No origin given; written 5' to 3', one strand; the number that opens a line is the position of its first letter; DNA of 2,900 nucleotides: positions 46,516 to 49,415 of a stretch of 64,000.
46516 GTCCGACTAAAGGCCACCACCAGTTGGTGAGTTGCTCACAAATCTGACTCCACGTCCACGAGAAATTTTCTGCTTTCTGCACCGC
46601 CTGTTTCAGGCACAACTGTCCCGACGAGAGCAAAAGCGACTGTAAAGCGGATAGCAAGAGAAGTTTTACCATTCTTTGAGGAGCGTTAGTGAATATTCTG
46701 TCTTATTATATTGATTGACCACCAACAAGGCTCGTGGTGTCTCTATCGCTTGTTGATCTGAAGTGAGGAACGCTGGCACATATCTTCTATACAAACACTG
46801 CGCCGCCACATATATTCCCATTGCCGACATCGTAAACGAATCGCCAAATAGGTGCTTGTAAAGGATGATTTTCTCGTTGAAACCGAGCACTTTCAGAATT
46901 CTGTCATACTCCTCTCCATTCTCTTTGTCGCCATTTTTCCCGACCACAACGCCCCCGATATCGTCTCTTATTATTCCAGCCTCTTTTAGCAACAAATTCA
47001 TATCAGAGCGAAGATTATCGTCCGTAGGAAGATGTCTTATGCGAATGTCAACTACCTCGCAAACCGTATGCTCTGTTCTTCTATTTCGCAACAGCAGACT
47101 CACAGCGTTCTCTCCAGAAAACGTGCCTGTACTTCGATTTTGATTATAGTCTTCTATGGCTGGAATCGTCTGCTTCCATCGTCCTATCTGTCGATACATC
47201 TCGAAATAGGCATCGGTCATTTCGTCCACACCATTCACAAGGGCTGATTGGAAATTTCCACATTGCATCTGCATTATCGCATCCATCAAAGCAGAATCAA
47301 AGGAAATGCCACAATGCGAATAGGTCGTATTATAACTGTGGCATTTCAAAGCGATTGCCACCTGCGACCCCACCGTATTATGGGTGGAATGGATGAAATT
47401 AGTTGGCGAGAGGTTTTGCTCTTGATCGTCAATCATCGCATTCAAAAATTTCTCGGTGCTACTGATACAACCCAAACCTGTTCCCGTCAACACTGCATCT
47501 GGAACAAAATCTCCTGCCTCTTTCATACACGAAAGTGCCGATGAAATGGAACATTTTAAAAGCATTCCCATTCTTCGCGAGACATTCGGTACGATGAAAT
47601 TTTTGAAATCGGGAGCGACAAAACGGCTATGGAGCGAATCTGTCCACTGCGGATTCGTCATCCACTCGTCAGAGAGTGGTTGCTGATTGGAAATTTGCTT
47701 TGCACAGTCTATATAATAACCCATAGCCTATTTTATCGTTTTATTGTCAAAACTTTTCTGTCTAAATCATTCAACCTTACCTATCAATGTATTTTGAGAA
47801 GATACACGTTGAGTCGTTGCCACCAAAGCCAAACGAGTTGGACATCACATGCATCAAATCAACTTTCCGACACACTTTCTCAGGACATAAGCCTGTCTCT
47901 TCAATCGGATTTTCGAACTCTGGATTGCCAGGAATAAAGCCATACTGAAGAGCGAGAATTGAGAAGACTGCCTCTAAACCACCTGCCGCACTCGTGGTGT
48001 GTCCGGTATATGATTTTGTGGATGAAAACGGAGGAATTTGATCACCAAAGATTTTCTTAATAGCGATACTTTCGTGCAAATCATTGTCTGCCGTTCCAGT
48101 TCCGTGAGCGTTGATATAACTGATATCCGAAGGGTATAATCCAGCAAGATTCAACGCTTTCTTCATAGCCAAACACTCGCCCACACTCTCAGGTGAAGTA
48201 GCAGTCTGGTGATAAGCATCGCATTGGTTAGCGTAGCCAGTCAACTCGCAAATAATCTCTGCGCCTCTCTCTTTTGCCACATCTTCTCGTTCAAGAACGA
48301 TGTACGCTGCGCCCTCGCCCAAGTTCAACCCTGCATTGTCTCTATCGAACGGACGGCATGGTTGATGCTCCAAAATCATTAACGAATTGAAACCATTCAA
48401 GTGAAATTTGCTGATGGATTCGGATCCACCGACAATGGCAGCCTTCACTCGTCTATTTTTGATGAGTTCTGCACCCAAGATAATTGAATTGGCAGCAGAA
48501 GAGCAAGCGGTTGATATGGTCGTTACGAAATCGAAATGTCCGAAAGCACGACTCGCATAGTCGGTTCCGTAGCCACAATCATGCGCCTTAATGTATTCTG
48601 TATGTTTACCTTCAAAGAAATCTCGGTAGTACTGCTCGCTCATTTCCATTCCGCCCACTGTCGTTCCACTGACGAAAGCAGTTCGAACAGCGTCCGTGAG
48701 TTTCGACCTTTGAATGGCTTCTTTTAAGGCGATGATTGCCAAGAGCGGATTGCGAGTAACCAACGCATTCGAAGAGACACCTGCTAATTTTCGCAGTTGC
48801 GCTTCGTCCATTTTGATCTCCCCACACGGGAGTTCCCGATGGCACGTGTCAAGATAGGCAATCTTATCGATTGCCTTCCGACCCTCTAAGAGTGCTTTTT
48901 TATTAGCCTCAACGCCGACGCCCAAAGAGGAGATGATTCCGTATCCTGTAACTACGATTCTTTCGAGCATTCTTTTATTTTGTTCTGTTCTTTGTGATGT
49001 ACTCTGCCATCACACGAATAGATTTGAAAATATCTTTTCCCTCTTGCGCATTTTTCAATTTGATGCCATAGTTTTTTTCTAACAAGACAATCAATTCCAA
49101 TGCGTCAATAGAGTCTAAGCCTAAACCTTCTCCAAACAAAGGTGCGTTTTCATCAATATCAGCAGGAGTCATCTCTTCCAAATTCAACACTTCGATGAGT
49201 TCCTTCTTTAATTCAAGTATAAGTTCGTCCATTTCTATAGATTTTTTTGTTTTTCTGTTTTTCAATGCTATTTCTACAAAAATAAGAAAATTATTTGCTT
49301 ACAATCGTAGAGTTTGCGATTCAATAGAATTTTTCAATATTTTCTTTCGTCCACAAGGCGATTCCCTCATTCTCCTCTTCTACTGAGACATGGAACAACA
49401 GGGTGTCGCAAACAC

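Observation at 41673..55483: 15-gene aryl-polyene/flexirubin-like type II PKS-FAS operon with a reduced, atypical gene set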

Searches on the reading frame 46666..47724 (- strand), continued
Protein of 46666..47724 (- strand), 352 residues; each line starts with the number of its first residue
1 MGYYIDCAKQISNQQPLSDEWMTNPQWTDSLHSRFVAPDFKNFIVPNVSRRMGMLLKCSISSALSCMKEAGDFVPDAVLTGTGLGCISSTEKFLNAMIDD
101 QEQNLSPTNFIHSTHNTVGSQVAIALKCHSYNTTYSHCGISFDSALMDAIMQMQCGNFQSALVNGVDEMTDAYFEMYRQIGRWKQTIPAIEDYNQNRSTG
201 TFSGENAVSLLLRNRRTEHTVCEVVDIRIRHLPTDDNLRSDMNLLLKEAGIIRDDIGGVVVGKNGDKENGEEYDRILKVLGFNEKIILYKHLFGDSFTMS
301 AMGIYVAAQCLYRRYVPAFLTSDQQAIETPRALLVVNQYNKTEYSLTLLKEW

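Call 32: search_protein_families(library=ncbifam, proteins=[L076:4317-5690:+, L051:1317-2045:+, L061:6635-7273:+, L025:12035-12514:+, L017:6247-6678:+, L011:15289-16785:+, L064:17517-18812:+], max_evalue=0.001)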
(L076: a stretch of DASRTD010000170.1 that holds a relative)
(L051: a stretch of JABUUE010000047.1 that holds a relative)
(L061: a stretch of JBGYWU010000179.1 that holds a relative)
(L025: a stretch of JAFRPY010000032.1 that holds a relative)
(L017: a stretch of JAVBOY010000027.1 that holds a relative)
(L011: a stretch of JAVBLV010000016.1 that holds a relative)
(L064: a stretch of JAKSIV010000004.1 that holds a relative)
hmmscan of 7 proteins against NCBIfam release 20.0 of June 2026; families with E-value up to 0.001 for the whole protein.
L076:4317-5690:+ (457 aa): 8 families
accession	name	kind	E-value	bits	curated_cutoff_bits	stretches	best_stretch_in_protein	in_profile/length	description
NF053541.1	FlxA_rubin_TAL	equivalog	5.3e-234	777.2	700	1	1-447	52-497/498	flexirubin biosynthesis tyrosine ammonia-lyase FlxA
NF006871.0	PRK09367.1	subfamily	6.8e-118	394.5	524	1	2-453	64-499/505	histidine ammonia-lyase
TIGR01225.1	hutH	equivalog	6.3e-116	387.8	539.15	1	1-449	60-492/506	histidine ammonia-lyase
TIGR04475.1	Phe_D_beta_mut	equivalog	1e-108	364.2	800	1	3-435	64-498/510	phenylalanine aminomutase (D-beta-phenylalanine forming)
TIGR03832.1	Tyr_2_3_mutase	equivalog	2.8e-108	362.6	501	1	4-434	61-495/507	tyrosine 2,3-aminomutase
TIGR01226.1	phe_am_lyase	equivalog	4.8e-67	226.8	519.15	1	13-429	110-526/680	phenylalanine ammonia-lyase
NF041222.1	BagA_FevW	exception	8.5e-66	222.6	1000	1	5-448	65-516/529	bagremycin/ferroverdin biosynthesis tyrosine ammonia-lyase BagA/FevW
TIGR04473.1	taxol_Phe_23mut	exception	1.5e-52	178.8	1250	1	25-406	119-498/687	phenylalanine aminomutase (L-beta-phenylalanine forming)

L051:1317-2045:+ (242 aa): 233 families (the best 25 are shown)
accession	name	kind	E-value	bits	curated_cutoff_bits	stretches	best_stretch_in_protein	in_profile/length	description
NF053542.1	FlxB_rubin_SDR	equivalog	2e-122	407.5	340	1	2-240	1-239/239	flexirubin biosynthesis SDR family reductase FlxB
TIGR01830.1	3oxo_ACP_reduc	equivalog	1.6e-87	293.1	297.75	1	4-241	1-239/239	3-oxoacyl-[acyl-carrier-protein] reductase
NF004200.0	PRK05653.1-5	equivalog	9.9e-87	290.5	273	1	2-240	3-241/242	3-oxoacyl-ACP reductase FabG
NF004197.0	PRK05653.1-1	equivalog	5.2e-82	275.2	332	1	2-241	8-247/249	3-oxoacyl-ACP reductase FabG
NF009466.0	PRK12826.1-2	subfamily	2.1e-78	263.2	222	1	3-241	5-245/248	3-oxoacyl-ACP reductase FabG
NF009464.0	PRK12824.1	subfamily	3.3e-77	259.5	269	1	2-241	3-243/245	3-oxoacyl-ACP reductase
TIGR01829.1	AcAcCoA_reduct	subfamily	5e-76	255.5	302.1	1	3-241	2-241/242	acetoacetyl-CoA reductase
NF004199.0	PRK05653.1-4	equivalog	1.3e-74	250.9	301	1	2-241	6-246/247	3-oxoacyl-ACP reductase FabG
NF004198.0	PRK05653.1-3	equivalog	8.6e-72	241.6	296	1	2-241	8-247/248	3-oxoacyl-ACP reductase FabG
TIGR01831.1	fabG_rel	equivalog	1.9e-71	240.2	338.85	1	5-240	2-238/239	3-ketoacyl-ACP reductase FabG2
NF009547.0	PRK12936.1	subfamily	1.2e-65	221.6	436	1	3-240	8-242/245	3-ketoacyl-(acyl-carrier-protein) reductase NodG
NF047420.2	EF_P_mod_YmfI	equivalog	2.6e-62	210.7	238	1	4-241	2-236/236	elongation factor P 5-aminopentanone reductase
NF005559.1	PRK07231.1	subfamily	2.7e-60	204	215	1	2-240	5-247/249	glucose 1-dehydrogenase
NF004778.0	PRK06124.1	equivalog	2.8e-58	197.3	303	1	2-240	12-252/256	SDR family oxidoreductase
NF009546.0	PRK12935.1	equivalog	5.1e-58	196.5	418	1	2-241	7-246/247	acetoacetyl-CoA reductase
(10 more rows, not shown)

L061:6635-7273:+ (212 aa): 4 families
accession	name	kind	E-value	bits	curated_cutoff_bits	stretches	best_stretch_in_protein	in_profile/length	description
NF053544.1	LolA2_flexi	equivalog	1.1e-49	168.7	125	1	7-211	4-207/208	flexirubin biosynthesis/transport protein LolA2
TIGR00547.2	lolA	equivalog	1e-17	64.3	112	1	33-210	19-189/202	outer membrane lipoprotein periplasmic chaperone LolA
NF000661.0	PRK00031.1-3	equivalog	2.7e-09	36.7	255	1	36-210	40-212/225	outer membrane lipoprotein chaperone LolA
NF000663.1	PRK00031.2-1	exception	9e-09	35.1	120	1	35-99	10-72/168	LolA-like outer membrane lipoprotein chaperone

L025:12035-12514:+ (159 aa): 1 family
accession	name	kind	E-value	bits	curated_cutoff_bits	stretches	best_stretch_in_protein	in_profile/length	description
NF053540.1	LolB2_flexi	equivalog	7.6e-08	32.3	60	1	38-127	48-137/203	flexirubin biosynthesis protein LolB2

L017:6247-6678:+ (143 aa): 3 families
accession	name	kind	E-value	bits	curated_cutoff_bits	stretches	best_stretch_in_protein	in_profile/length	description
NF047424.1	MenI_Staph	exception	4.2e-20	72.1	225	1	11-124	5-117/148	1,4-dihydroxy-2-naphthoyl-CoA hydrolase MenI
TIGR00051.1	TIGR00051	subfamily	4.9e-13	49.4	68.7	1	15-123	3-110/117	YbgC/FadM family acyl-CoA thioesterase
TIGR02799.1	thio_ybgC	equivalog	0.00094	19.5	141.35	0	14-120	5-110/126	tol-pal system-associated acyl-CoA thioesterase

L011:15289-16785:+ (498 aa): 60 families (the best 25 are shown)
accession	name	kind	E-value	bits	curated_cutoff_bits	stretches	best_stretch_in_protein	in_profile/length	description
TIGR02733.1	desat_CrtD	equivalog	6.2e-39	134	549.7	1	6-486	3-489/492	C-3',4' desaturase CrtD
TIGR02730.1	carot_isom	equivalog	1.2e-32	113.4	586.9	1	5-479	1-482/493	carotenoid isomerase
NF058655.1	CrtID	equivalog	2.8e-26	92.4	640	1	7-468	1-463/478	bifunctional phytoene desaturase/3,4-desaturase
TIGR02734.1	crtI_fam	subfamily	5.6e-23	81.4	238.1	1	8-486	2-489/504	phytoene desaturase family protein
NF045637.1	carotdesatCrtDProt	equivalog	1.5e-19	70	580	2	187-466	191-462/485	1-hydroxycarotenoid 3,4-desaturase CrtD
NF005560.0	PRK07233.1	equivalog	3.8e-16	59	252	1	6-61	2-57/435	hypothetical protein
NF042421.1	hydcarot_desat_CrtD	equivalog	1.5e-15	56.6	500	1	7-485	4-482/487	1-hydroxycarotenoid 3,4-desaturase CrtD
NF045689.1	BCarotKetCrtO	equivalog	9.3e-11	41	1000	1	3-44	2-43/563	beta-carotene ketolase CrtO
NF005548.0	PRK07208.1-4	equivalog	3e-10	39.3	389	1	4-59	3-58/488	hypothetical protein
NF005545.0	PRK07208.1-1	equivalog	1.8e-09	36.5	451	1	2-62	5-66/504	hypothetical protein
NF005546.0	PRK07208.1-2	equivalog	5.2e-09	35.2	418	1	3-62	3-63/527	hypothetical protein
TIGR03467.1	HpnE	equivalog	5.5e-09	35.8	283.05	1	7-59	1-55/430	hydroxysqualene dehydroxylase HpnE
NF008845.0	PRK11883.1-5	equivalog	8.5e-09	34.2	560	1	3-57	3-63/468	protoporphyrinogen oxidase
NF005547.0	PRK07208.1-3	equivalog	2.5e-08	33.1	380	1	1-59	1-59/465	hypothetical protein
TIGR00292.1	TIGR00292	equivalog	5.7e-08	32.3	148.3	1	5-42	22-59/254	sulfide-dependent adenosine diphosphate thiazole synthase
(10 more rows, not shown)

L064:17517-18812:+ (431 aa): 12 families
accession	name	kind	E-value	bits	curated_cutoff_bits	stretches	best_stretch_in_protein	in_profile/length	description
TIGR04013.1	B12_SAM_MJ_1487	hypoth_equivalog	1.3e-14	53.9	251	1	48-220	34-208/382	TIGR04013 family B12-binding domain/radical SAM domain-containing protein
TIGR03471.1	HpnJ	equivalog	3.2e-13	49.4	577.6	1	170-380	200-433/472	hopanoid biosynthesis associated radical SAM protein HpnJ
TIGR02026.1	BchE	equivalog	2.9e-11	42.9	481.35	1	154-377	182-425/497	magnesium-protoporphyrin IX monomethyl ester anaerobic oxidative cyclase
TIGR04072.2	rSAM_ladder_B12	equivalog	7e-10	38.1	360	1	90-222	103-239/443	lipid biosynthesis B12-binding/radical SAM protein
TIGR04014.1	B12_SAM_MJ_0865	equivalog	2.4e-08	33.2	360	0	172-209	165-202/434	methyl-coenzyme M reductase glutamine C-methyltransferase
TIGR04367.1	HpnR_B12_rSAM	equivalog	2.5e-08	32.9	650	1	84-233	89-252/490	hopanoid C-3 methylase HpnR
NF038361.1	rSAM_Sden_1168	equivalog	8.1e-06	24.6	575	0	164-371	280-507/560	Sden_1168 family B12-binding radical SAM P-methyltransferase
NF033070.1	rSAM_AprD4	equivalog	5e-05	22.4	500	0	292-370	343-422/456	AprD4 family radical SAM diol-dehydratase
NF040546.1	rSAM_CUAEP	equivalog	0.00027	19.8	500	0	42-206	30-210/468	CUAEP/CCAEP-tail radical SAM (seleno)protein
NF040542.1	rSAM_RCCLKC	equivalog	0.00035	19.9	450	0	39-127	28-121/423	arsinothricin biosynthesis radical SAM protein ArsL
TIGR04479.1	bcpD_PhpK_rSAM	subfamily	0.00057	18.4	600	0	159-280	233-361/504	PhpK family radical SAM P-methyltransferase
NF004911.0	PRK06267.1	equivalog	0.00068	18.9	305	0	273-331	153-210/351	hypothetical protein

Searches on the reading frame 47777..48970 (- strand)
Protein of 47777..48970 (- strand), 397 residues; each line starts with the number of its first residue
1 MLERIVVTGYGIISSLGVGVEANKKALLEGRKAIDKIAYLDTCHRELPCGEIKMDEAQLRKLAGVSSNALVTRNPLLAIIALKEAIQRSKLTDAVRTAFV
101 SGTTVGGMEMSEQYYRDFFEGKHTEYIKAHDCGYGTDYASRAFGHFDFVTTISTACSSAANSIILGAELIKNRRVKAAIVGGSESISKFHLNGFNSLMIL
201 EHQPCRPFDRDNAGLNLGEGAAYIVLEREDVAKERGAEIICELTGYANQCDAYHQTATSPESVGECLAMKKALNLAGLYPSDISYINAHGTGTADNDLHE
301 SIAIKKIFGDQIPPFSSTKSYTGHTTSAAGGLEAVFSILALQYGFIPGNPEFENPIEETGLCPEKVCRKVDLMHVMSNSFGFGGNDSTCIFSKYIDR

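Call 4: search_protein_families(library=pfam, proteins=[window:47777-48970:-], max_evalue=0.01)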
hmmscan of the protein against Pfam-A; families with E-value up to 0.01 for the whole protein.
window:47777-48970:- (397 aa): 4 families
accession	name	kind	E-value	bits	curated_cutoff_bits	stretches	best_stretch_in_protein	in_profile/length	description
PF02801.28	Ketoacyl-synt_C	-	3.4e-30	104.9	20.8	1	241-352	2-118/119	Beta-ketoacyl synthase, C-terminal domain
PF00109.32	ketoacyl-synt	-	5.1e-22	79.1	20.8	1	3-230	2-250/252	Beta-ketoacyl synthase, N-terminal domain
PF00108.29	Thiolase_N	-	0.00014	21.8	26.4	1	149-189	78-118/260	Thiolase, N-terminal domain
PF08545.16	ACP_syn_III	-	0.0018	18.6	24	0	152-229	3-64/80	3-Oxoacyl-[acyl-carrier-protein (ACP)] synthase III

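Call 6: search_protein_families(library=ncbifam, proteins=[window:47777-48970:-], max_evalue=0.01)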
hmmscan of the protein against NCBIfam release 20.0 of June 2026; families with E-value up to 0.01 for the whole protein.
window:47777-48970:- (397 aa): 32 families (the best 25 are shown)
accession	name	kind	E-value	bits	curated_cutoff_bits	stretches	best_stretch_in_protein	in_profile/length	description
TIGR03150.1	fabF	equivalog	1.8e-84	283.8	493.75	1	4-391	2-406/407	beta-ketoacyl-ACP synthase II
NF006618.0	PRK09185.1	subfamily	1.3e-81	274.7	407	1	3-393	3-392/394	beta-ketoacyl-ACP synthase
NF005589.0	PRK07314.1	subfamily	1.3e-79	267.9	387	1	3-394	4-412/413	beta-ketoacyl-ACP synthase II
NF004970.0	PRK06333.1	subfamily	1.8e-70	237.9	525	1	3-395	4-423/424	beta-ketoacyl-ACP synthase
NF006274.0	PRK08439.1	equivalog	1.4e-64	218.4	621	1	3-393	2-405/406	beta-ketoacyl-ACP synthase II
NF005076.0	PRK06501.1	equivalog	1.9e-63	214.8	629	1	5-393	13-422/425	beta-ketoacyl-ACP synthase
NF004618.0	PRK05952.1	equivalog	2.1e-58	198.1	455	1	4-391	3-380/384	beta-ketoacyl-ACP synthase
NF058662.1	cispenta_AmcF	equivalog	5.4e-55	186.9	325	1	5-391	2-367/369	cispentacin biosynthesis acyltransferase subunit AmcF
NF006587.0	PRK09116.1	equivalog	1.4e-54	185.4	470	1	3-393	2-406/408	beta-ketoacyl-ACP synthase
NF005490.0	PRK07103.1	equivalog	2.4e-53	181.7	445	1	3-390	4-409/414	polyketide beta-ketoacyl:acyl carrier protein synthase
NF006434.0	PRK08722.1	equivalog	6.4e-52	176.8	759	1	3-393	4-413/414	beta-ketoacyl-ACP synthase II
NF005935.0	PRK07967.1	equivalog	1.2e-49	169.3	630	1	3-394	2-404/406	beta-ketoacyl-ACP synthase I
NF005916.1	PRK07910.1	equivalog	2.5e-48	165.1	560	1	3-394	12-418/418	KasA/KasB family beta-ketoacyl-ACP synthase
NF045894.1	PKS_plus_SDR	equivalog_domain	3.8e-25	87.8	1740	1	151-355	168-379/1515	type I polyketide synthase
NF041183.1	Pks2_ls1_myc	equivalog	8e-23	79.3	2400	1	148-353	165-373/2086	sulfolipid-1 biosynthesis phthioceranic/hydroxyphthioceranic acid synthase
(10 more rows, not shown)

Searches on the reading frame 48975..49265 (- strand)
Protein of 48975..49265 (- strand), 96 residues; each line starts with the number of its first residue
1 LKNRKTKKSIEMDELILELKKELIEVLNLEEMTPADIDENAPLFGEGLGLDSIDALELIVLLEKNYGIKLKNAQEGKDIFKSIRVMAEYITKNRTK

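Call 4: search_protein_families(library=pfam, proteins=[window:48975-49265:-], max_evalue=0.01)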
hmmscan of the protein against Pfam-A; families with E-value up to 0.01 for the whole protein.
window:48975-49265:- (96 aa): 1 family
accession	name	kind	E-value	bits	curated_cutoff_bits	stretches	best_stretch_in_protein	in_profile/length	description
PF00550.31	PP-binding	-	5.1e-09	36.7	20.8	1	19-73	3-52/67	Phosphopantetheine attachment site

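Call 6: search_protein_families(library=ncbifam, proteins=[window:48975-49265:-], max_evalue=0.01)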
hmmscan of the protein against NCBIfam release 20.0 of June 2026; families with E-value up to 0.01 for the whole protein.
window:48975-49265:- (96 aa): 14 families
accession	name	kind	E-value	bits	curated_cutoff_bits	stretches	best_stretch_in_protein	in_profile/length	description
NF006617.0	PRK09184.1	subfamily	7.8e-26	90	70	1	6-96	5-96/96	phosphopantetheine-binding protein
NF052616.1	ACP_for_OlsHI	equivalog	1.3e-08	35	130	1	31-94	19-81/83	ornithine lipid biosynthesis acyl carrier protein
NF003757.0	PRK05350.1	equivalog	1.3e-08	34.8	65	1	18-89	10-72/83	acyl carrier protein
TIGR00517.1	acyl_carrier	equivalog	8.4e-08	32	70.45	1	32-93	18-76/77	acyl carrier protein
NF058660.1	cispen_ACP_AmcB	equivalog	7.3e-07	29.3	80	1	31-94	17-79/80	cispentacin biosynthesis acyl carrier protein AmcB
NF002151.0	PRK00982.1-5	equivalog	5.1e-06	26.5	92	1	12-93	1-76/78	acyl carrier protein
NF002148.0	PRK00982.1-2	subfamily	6.4e-06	25.9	71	1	18-93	8-77/79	acyl carrier protein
NF005480.0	PRK07081.1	equivalog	8.5e-06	25.6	72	1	32-92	17-75/83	acyl carrier protein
NF002149.0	PRK00982.1-3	equivalog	9.7e-06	25.4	106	1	18-93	7-76/78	acyl carrier protein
NF002150.0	PRK00982.1-4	subfamily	8.1e-05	22.8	66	1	43-93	30-78/80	acyl carrier protein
NF003464.0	PRK05087.1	equivalog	0.00016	21.6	68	1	18-74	2-58/78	D-alanine--poly(phosphoribitol) ligase subunit DltC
NF005798.0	PRK07639.1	equivalog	0.00031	21.1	100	1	16-92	7-80/91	petrobactin biosynthesis protein AsbD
NF009104.0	PRK12449.1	equivalog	0.00079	19.3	70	1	34-93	22-78/80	acyl carrier protein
NF002147.0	PRK00982.1-1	equivalog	0.0084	15.9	84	1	32-93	22-80/83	acyl carrier protein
